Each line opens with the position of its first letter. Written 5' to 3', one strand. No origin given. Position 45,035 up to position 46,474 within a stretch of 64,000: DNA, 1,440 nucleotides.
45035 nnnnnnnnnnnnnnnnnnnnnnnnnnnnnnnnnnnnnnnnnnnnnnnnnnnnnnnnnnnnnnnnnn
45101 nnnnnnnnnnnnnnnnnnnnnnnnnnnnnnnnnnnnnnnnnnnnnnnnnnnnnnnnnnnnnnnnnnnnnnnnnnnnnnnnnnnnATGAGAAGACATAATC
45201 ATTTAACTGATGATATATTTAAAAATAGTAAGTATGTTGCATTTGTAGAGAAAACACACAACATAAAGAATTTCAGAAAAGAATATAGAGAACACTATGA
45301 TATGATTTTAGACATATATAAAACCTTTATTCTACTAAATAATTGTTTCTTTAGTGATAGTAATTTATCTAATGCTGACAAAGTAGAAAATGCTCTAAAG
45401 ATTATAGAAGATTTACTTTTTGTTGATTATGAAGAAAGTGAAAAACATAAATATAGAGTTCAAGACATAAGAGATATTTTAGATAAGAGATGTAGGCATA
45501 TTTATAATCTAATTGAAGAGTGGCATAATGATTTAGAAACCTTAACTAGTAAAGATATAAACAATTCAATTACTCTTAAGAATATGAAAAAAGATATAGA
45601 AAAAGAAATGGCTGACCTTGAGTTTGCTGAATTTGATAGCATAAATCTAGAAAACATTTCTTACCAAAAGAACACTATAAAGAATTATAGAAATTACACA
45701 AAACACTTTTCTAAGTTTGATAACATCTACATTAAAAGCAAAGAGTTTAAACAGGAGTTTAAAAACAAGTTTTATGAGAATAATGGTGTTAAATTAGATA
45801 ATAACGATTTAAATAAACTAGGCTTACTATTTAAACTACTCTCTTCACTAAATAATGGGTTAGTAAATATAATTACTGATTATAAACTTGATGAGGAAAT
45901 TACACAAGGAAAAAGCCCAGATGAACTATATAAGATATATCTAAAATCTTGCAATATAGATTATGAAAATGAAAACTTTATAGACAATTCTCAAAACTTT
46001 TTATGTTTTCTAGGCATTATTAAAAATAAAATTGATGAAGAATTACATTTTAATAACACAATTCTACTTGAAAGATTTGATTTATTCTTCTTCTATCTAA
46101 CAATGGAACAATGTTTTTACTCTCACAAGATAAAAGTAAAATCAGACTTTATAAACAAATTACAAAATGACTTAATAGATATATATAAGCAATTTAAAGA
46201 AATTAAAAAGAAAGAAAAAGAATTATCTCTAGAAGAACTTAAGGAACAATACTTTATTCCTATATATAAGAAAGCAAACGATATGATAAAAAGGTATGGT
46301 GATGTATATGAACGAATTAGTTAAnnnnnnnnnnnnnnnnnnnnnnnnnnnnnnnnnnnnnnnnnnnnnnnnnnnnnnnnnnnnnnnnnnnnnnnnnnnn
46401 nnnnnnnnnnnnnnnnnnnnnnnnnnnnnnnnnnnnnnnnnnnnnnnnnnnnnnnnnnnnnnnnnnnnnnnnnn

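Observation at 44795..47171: Element cargo operon of three ORFs (75, 379, ~287 aa) with no recognisable domains: candidate novel accessory or defence module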

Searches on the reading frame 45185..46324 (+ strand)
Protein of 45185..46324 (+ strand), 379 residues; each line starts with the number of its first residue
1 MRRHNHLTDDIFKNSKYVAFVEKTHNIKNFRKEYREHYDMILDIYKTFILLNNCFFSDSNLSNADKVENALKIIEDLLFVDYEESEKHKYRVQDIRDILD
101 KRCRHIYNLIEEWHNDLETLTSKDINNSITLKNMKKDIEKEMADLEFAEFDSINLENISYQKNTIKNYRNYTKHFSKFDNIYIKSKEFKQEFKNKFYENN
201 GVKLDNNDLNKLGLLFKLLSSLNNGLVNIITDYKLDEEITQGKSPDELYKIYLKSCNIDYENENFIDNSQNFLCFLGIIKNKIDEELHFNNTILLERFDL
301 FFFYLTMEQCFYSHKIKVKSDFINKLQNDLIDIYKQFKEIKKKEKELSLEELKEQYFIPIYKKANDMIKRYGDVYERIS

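Call 3: search_protein_families(library=pfam, proteins=[window:45185-46324:+], max_evalue=1)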
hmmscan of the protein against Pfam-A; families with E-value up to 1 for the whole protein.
window:45185-46324:+ (379 aa): 2 families
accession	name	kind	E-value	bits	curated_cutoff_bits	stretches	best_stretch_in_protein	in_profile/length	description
PF03776.19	MinE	-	0.099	13.1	25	1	316-351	18-53/68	Septum formation topological specificity factor MinE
PF00817.25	IMS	-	0.34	11.2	23.2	1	56-142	41-128/148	impB/mucB/samB family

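Call 4: search_protein_families(library=phrogs, proteins=[window:45185-46324:+], max_evalue=1)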
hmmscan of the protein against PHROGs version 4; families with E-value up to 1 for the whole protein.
window:45185-46324:+ (379 aa): 2 families
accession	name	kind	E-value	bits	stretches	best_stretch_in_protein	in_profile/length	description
phrog_25488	-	unknown function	0.009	16.7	1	75-152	60-136/197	-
phrog_30796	-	unknown function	0.13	13.1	1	85-151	46-115/168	-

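Call 5: search_protein_families(library=padloc, proteins=[window:45185-46324:+], max_evalue=1)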
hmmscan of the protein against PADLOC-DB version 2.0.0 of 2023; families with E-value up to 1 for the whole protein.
window:45185-46324:+ (379 aa): 0 families

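Call 10: find_homologous_proteins(query=window:45185-46324:+)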
Query window:45185-46324:+ (379 aa): 61 proteins with E <= 0.001 among 5391 candidates.
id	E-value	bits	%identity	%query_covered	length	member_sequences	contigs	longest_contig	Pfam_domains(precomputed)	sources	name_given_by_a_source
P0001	3.9e-225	765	94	99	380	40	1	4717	-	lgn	-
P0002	9.7e-195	665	81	99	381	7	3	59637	-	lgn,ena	-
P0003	5.6e-166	570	71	99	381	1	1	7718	-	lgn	-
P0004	2.9e-164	565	71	99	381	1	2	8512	-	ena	-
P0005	4.7e-117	410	52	100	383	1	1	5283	-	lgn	-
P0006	2.2e-116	407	55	100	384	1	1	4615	-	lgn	-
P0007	8.5e-116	405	54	100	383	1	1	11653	-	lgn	-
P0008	1.9e-115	404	54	100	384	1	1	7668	-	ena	-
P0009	3.4e-115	403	54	100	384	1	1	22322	-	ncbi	-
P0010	1.5e-114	401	54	100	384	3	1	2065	-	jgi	-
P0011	1.3e-112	395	53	100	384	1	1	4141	-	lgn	-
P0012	1.2e-111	392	53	100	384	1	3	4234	-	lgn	-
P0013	2.7e-111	391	54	99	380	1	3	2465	-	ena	-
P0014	6.3e-111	389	52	100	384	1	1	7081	-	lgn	-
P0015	1.4e-109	385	52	100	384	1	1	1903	-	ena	-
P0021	1.3e-75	273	42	98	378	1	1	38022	-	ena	-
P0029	1.2e-74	270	42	100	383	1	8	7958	-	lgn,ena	-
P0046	7.2e-57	212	36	100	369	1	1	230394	-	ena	-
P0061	2.5e-32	131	33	88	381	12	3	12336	-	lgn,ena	-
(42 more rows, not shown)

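Call 15: find_encoding_contigs(protein=P0002, flank=10000, max_places=3)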
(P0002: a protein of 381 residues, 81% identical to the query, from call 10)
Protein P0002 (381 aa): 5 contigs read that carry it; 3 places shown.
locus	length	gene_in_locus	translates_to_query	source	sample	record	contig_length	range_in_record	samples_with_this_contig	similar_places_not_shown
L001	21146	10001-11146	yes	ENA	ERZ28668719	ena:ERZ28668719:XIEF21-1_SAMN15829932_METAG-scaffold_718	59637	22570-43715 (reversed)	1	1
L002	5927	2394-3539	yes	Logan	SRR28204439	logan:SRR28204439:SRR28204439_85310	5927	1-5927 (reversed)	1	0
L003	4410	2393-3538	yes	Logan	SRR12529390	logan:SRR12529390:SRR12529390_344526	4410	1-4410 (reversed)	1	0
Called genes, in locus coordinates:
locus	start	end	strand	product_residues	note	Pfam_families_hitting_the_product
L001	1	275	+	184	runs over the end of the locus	-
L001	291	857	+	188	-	-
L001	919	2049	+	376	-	PF01520:Amidase_3, PF23577:LysM_RLK (faint), PF23473:LysM3_LYK4_5 (faint), PF23457:LysM2_NFP (faint), PF23472:LysM2_CERK1_LYK3_4_5 (faint), PF01476:LysM, PF04225:LysM_OapA (faint), PF01476:LysM, +3 more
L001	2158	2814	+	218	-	PF02698:DUF218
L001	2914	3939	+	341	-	PF02547:Queuosine_synth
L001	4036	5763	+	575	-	PF01807:Zn_ribbon_DnaG, PF08275:DNAG_N, PF01751:Toprim, PF13155:Toprim_2, PF13362:Toprim_3 (faint), PF13662:Toprim_4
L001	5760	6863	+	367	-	PF03979:Sigma70_r1_1, PF00140:Sigma70_r1_2, PF04542:Sigma70_r2, PF04539:Sigma70_r3, PF04545:Sigma70_r4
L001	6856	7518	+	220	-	PF02475:TRM5-TYW2_MTfase (weak), PF05175:MTS, PF06325:PrmA, PF12847:Methyltransf_18, PF04816:TrmK, PF13649:Methyltransf_25 (weak), PF13847:Methyltransf_31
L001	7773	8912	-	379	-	PF13102:Phage_int_SAM_5, PF00589:Phage_integrase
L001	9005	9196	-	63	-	PF12728:HTH_17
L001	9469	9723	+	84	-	-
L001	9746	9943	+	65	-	-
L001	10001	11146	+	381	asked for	-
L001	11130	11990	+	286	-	-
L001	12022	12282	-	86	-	PF01381:HTH_3 (weak), PF13443:HTH_26 (weak)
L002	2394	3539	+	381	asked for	-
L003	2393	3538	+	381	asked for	-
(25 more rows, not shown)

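Call 16: find_encoding_contigs(protein=P0046, flank=10000, max_places=2)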
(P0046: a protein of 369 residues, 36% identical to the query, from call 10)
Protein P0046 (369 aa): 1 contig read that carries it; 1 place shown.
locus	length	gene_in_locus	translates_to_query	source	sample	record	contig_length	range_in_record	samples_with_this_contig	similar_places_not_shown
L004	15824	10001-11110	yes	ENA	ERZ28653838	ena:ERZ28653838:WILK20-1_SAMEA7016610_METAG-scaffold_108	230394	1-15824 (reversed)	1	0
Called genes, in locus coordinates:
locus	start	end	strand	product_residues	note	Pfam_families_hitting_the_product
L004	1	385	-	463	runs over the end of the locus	PF20769:YPEB_N, PF14620:YPEB_PepSY1-2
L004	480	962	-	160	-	PF07486:Hydrolase_2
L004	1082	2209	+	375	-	PF06925:MGDG_synth, PF02350:Epimerase_2, PF00534:Glycos_transf_1, PF04101:Glyco_tran_28_C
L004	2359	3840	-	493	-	-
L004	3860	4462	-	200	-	PF21176:RecR_HhH, PF02132:RecR_ZnF (weak), PF01751:Toprim, PF13662:Toprim_4, PF21175:RecR_C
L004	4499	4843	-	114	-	PF02575:YbaB_DNA_bd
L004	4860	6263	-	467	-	PF00004:AAA (weak), PF13177:DNA_pol3_delta2, PF22608:DNAX_ATPase_lid, PF12169:DNA_pol3_gamma3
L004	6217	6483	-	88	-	PF05496:RuvB_N (weak), PF13177:DNA_pol3_delta2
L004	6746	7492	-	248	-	-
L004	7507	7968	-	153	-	PF00383:dCMP_cyt_deam_1, PF14437:MafB19-deam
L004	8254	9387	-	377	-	PF14659:Phage_int_SAM_3, PF00589:Phage_integrase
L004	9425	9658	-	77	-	PF12728:HTH_17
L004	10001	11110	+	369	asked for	-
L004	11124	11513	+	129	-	-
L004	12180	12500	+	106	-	PF01906:YbjQ_1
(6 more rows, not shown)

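Call 17: find_encoding_contigs(protein=P0021, flank=10000, max_places=2)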
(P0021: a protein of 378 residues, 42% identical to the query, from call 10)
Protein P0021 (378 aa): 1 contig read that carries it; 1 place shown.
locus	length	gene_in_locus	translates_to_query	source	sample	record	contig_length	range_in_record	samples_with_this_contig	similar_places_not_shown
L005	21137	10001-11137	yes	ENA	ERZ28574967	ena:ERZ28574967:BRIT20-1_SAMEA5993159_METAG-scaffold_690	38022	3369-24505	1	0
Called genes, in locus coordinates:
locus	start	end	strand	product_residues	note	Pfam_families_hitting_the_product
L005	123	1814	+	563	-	PF01381:HTH_3 (weak)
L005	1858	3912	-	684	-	PF01926:MMR_HSR1, PF02421:FeoB_N, PF17910:FeoB_Cyto, PF07670:Gate, PF07664:FeoB_C, PF07670:Gate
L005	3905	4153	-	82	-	PF04023:FeoA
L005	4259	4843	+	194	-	PF02557:VanY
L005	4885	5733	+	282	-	PF00849:PseudoU_synth_2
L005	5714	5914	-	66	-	-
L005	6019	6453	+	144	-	PF08279:HTH_11 (faint), PF12844:HTH_19, PF13384:HTH_23 (faint), PF13560:HTH_31, PF01381:HTH_3, PF13560:HTH_31 (weak), PF01381:HTH_3, PF12844:HTH_19, +6 more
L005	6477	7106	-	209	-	-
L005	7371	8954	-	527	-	PF00239:Resolvase, PF07508:Recombinase, PF13408:Zn_ribbon_recom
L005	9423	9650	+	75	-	-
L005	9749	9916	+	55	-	-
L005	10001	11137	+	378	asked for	-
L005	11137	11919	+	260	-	-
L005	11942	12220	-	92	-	PF01381:HTH_3 (weak), PF13443:HTH_26 (weak)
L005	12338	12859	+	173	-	-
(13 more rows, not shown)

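Call 18: find_encoding_contigs(protein=P0009, flank=10000, max_places=2)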
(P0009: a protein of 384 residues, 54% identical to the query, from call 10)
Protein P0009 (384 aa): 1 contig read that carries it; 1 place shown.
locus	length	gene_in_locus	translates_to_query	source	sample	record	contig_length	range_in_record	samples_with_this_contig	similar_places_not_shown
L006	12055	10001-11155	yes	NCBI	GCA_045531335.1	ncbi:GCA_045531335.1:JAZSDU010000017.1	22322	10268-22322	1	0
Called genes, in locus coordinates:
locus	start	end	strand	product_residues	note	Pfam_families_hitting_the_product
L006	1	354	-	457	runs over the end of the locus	PF20769:YPEB_N, PF14620:YPEB_PepSY1-2, PF03413:PepSY (weak)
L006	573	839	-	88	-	PF07486:Hydrolase_2, PF00397:WW (faint)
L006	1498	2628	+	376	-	PF06925:MGDG_synth, PF02350:Epimerase_2, PF00534:Glycos_transf_1, PF04101:Glyco_tran_28_C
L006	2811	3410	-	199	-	PF21176:RecR_HhH, PF02132:RecR_ZnF, PF13662:Toprim_4, PF01751:Toprim, PF21175:RecR_C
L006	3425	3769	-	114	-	PF02575:YbaB_DNA_bd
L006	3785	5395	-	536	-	PF13177:DNA_pol3_delta2, PF00004:AAA, PF22608:DNAX_ATPase_lid (weak), PF12169:DNA_pol3_gamma3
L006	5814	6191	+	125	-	-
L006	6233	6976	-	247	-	-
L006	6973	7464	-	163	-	PF00383:dCMP_cyt_deam_1, PF14437:MafB19-deam, PF14439:Bd3614-deam (weak)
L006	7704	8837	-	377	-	PF14659:Phage_int_SAM_3, PF00589:Phage_integrase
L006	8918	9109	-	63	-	PF12728:HTH_17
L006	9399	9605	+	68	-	-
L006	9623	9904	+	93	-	-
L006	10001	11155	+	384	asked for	-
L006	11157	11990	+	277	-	-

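Call 19: find_encoding_contigs(protein=P0061, flank=10000, max_places=3)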
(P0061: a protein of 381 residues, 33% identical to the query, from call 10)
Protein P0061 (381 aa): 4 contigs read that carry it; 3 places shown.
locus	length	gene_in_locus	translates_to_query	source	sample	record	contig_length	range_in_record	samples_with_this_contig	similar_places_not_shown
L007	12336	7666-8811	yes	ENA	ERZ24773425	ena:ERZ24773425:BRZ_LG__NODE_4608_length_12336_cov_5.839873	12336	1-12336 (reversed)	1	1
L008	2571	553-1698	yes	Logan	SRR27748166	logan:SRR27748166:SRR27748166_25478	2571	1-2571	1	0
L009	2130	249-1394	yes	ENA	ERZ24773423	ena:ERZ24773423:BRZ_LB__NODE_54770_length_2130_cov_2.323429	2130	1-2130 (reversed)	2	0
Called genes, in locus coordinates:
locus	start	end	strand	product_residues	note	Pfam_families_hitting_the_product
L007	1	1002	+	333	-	?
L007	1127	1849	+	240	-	PF01255:Prenyltransf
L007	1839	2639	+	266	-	PF01148:CTP_transf_1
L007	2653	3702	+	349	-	PF02163:Peptidase_M50, PF00595:PDZ (weak), PF13180:PDZ_2, PF17820:PDZ_6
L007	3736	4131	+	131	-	PF00581:Rhodanese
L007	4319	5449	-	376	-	PF14659:Phage_int_SAM_3, PF00589:Phage_integrase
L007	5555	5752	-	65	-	PF12728:HTH_17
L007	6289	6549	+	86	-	-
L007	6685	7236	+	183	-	-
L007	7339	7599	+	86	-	-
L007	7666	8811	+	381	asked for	-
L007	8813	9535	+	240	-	-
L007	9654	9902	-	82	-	PF12844:HTH_19, PF13443:HTH_26 (weak), PF01381:HTH_3 (weak)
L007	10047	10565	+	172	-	-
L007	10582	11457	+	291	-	-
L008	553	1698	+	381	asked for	-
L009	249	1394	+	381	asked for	-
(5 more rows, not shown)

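Call 26: search_solved_structures(query=A1, max_evalue=10)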
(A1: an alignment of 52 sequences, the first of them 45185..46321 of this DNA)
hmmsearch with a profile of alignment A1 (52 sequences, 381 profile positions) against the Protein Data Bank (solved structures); distinct sequences matched with E-value up to 10: 6.
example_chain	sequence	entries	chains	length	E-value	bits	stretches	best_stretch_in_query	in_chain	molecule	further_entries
8w6e_A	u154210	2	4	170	0.014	18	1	321-380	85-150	HBC599 in complex with wFAP1.1 | wFAP1.1 structure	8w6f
9h6f_A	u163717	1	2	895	0.44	13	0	168-266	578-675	Glycosyl hydrolase family 98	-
9h6g_A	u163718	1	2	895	0.44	13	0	168-266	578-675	Glycoside hydrolase family 98 domain-containing protein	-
9h6h_A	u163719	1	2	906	0.72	12.4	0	168-266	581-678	Glycosyl hydrolase family 98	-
3t2l_A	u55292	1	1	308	1.4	11.4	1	192-269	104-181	Putative cell adhesion protein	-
6giq_f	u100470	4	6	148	8.8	8.8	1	6-59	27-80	BJ4_G0024040.mRNA.1.CDS.1 | Cytochrome c oxidase subunit 6, mitochondrial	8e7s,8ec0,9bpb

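Call 28: search_dna_similar(query=window:45185-46321:+, collection=phages, mode=protein, max_evalue=0.001)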
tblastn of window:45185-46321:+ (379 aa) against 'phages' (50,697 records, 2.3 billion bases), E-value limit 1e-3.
No match.

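Call 29: search_dna_similar(query=window:45185-46321:+, collection=plasmids, mode=protein, max_evalue=0.001)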
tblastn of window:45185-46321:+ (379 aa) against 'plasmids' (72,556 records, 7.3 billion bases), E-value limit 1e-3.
No match.

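Call 31: find_related_loci(query=A1, collection=genome_contigs, flank=10000)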
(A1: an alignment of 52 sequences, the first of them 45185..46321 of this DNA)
Query A1 (379 aa) in genome_contigs; peptide patterns used: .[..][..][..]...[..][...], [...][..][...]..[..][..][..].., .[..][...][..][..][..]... (x = any residue, [..] = any of these).
372 stretches matched a pattern; 12 encode a relative of the query (tblastn E <= 1e-3); 12 distinct loci.
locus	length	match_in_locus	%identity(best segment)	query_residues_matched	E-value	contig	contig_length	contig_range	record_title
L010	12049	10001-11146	54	2-379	5e-119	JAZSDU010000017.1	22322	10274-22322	MAG: Clostridia bacterium isolate T1900044595_TS20190061.MAGScoT_cleanbin_000022 SGB_660_k141_1965127, whole genome shot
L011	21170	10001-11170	43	1-379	1e-85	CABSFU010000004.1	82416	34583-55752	MAG TPA_asm: uncultured Bacillales bacterium isolate MGYG-HGUT-02248 genome assembly, contig: GUT_GENOME139761_4, whole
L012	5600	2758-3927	43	1-379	9e-86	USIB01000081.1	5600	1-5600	uncultured Tenericutes bacterium isolate UMGS1739 genome assembly, contig: NODE_3730_length_5600_cov_3.862218, whole gen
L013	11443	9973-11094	34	2-379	2e-54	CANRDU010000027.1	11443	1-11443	MAG: uncultured Bacilli bacterium isolate Lapin-026__bin120 genome assembly, contig: Lapin-026__NODE_7085_length_11443_c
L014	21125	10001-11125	33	2-379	2e-52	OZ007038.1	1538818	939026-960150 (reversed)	MAG: uncultured Bacilli bacterium isolate 6755_HET_CTRL_contig_17442_metaflye_circ MAG genome assembly, chromosome: 1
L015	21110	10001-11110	33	2-379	2e-52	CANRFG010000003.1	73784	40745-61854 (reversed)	MAG: uncultured Bacilli bacterium isolate Lapin-023__bin93 genome assembly, contig: Lapin-023__NODE_469_length_73784_cov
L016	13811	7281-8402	35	2-379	4e-59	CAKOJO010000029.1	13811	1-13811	MAG: uncultured Bacilli bacterium isolate REFINED_METABAT215_TOP10_CONTIGS_1500_ASSEMBLY_K77_MERGED__Hadza_MoBio_hadza-E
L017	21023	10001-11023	34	2-334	3e-49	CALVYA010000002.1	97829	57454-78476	MAG: uncultured Bacilli bacterium isolate BRZ_CE__bin6 genome assembly, contig: BRZ_CE__NODE_409_length_97829_cov_12.454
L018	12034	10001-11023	34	2-334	5e-49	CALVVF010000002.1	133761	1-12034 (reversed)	MAG: uncultured Bacilli bacterium isolate BRZ_QR__bin83 genome assembly, contig: BRZ_QR__NODE_68_length_133761_cov_8.789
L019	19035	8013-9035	34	2-334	2e-48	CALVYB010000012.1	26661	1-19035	MAG: uncultured Bacilli bacterium isolate BRZ_LS__bin9 genome assembly, contig: BRZ_LS__NODE_1085_length_26661_cov_15.00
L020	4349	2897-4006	33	2-379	5e-44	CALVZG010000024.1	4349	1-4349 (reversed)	MAG: uncultured Clostridia bacterium isolate E03__bin18 genome assembly, contig: E03__k127_3190927, whole genome shotgun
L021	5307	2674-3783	33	2-379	1e-43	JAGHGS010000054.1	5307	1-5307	MAG: Bacilli bacterium isolate MAG.262 k127_527512, whole genome shotgun sequence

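Call 35: predict_structure(alignment_id=A1)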
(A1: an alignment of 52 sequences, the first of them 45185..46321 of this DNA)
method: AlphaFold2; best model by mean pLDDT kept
length: 379 residues; sequences in the alignment: 52
mean_pLDDT: 85.3   pTM: 0.58
mean pLDDT of the five models: 85.3, 83.9, 83.6, 82.8, 82.6
residues with pLDDT >= 90: 156; 70-90: 189; 50-70: 19; < 50: 15
segments of 3 or more residues with pLDDT < 50: 155-169
pLDDT, mean of each block of 10 residues (from residue 1): 76 87 88 93 95 86 91 94 82 88 93 92 83 93 79 52 45 89 88 90 87 94 94 84 85 82 74 89 77 91 92 77 86 94 87 91 93 84
secondary structure, 60 per line:
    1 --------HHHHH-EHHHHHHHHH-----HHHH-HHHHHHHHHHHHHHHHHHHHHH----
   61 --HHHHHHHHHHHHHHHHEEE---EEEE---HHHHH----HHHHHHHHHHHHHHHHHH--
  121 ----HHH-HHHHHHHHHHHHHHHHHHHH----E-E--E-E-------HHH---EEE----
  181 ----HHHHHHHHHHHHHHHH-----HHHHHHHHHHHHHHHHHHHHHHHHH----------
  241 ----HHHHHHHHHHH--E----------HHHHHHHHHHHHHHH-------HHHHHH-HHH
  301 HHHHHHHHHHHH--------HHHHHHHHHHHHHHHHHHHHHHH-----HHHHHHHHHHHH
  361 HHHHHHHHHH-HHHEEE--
elements in order: H9-13 H16-24 H30-33 H35-56 H63-78 E79-81 E85-88 H92-96 H101-118 H129-148 E174-176 H185-200 H206-230 H245-255 H269-283 H291-296 H298-312 H321-343 H349-370 E375-377

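Call 39: fold_search(model_id=the predicted structure, library=pdb)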
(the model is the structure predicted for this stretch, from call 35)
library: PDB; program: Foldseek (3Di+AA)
matches with E <= 10: 94; with E <= 0.001: 0
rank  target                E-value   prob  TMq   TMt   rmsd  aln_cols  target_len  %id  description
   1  9o8f_D                1.9e+00  0.04  0.16  0.07  32.9       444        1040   10  Cryo-EM structure of primidone-bound rabbit TRPM3 having 2 resting and 2 activated subunits (para position) at 18 degr (released 2025-12-17)
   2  6p7w_A                1.9e+00  0.03  0.12  0.11  21.7       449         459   12  Structure of the K. lactis CBF3 core - Ndc10 D1 complex (released 2019-09-18)
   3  8w2l_A                2.0e+00  0.04  0.15  0.08  33.5       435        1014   12  TRPM7 structure in complex with anticancer agent CCT128930 in closed state (released 2024-04-17)
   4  5xyf_A                2.2e+00  0.12  0.12  0.21  11.2       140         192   17  Crystal structure of the human TIN2-TPP1-TRF2 telomeric complex (released 2017-12-13)
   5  4cx9_A                2.4e+00  0.28  0.17  0.41   9.9       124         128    8  The 5-coordinate proximal NO complex of cytochrome c prime from Shewanella frigidimarina (released 2015-04-08)
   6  6zqd_US               2.4e+00  0.04  0.15  0.14  18.1       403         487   13  Cryo-EM structure of the 90S pre-ribosome from Saccharomyces cerevisiae, state Post-A1 (released 2020-09-23)
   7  9ctj_B                2.6e+00  0.33  0.17  0.18   7.9       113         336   11  Native human GABAA receptor of beta2-alpha1-beta3-alpha2-gamma2 assembly (released 2025-01-22)
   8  6dg6_C                2.6e+00  0.23  0.14  0.34   8.2       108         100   10  Structure of a de novo designed Interleukin-2/Interleukin-15 mimetic (released 2019-01-16)
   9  9cbz_A                2.9e+00  0.06  0.12  0.10  20.3       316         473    8  Cryo-EM structure of mouse TRPML1 channel Y404W at 2.86 Angstrom resolution (released 2024-10-09)
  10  7sq6_A                3.1e+00  0.05  0.12  0.10  19.1       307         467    8  Cryo-EM structure of mouse agonist ML-SA1-bound TRPML1 channel at 2.32 Angstrom resolution (released 2022-02-02)
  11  8t0y_A                3.5e+00  0.04  0.15  0.18  23.3       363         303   10  TRPV1 in nanodisc bound with one LPA in one monomer (released 2024-05-08)
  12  5w3s_A                3.5e+00  0.03  0.11  0.09  22.2       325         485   10  Cryo-electron microscopy structure of a TRPML3 ion channel (released 2017-10-11)
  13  8t0e_A                4.0e+00  0.04  0.18  0.14  26.3       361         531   10  TRPV1 in Nanodisc not bound with lysophosphatidic acid (apo) (released 2024-05-08)
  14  9ekw_A                4.0e+00  0.02  0.09  0.08  21.1       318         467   12  Apo TRPML2 in a closed state (released 2025-06-18)
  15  6dg6_D                4.2e+00  0.14  0.12  0.34   9.5       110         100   13  Structure of a de novo designed Interleukin-2/Interleukin-15 mimetic (released 2019-01-16)
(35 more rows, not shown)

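Call 43: find_related_loci(query=A1, collection=viral_contigs, flank=10000)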
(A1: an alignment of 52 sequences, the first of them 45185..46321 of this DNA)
Query A1 (379 aa) in viral_contigs; peptide patterns used: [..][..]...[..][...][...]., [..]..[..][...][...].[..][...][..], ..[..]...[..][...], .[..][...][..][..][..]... (x = any residue, [..] = any of these).
349 stretches matched a pattern, but none encodes a relative of the query by tblastn (E <= 1e-3).
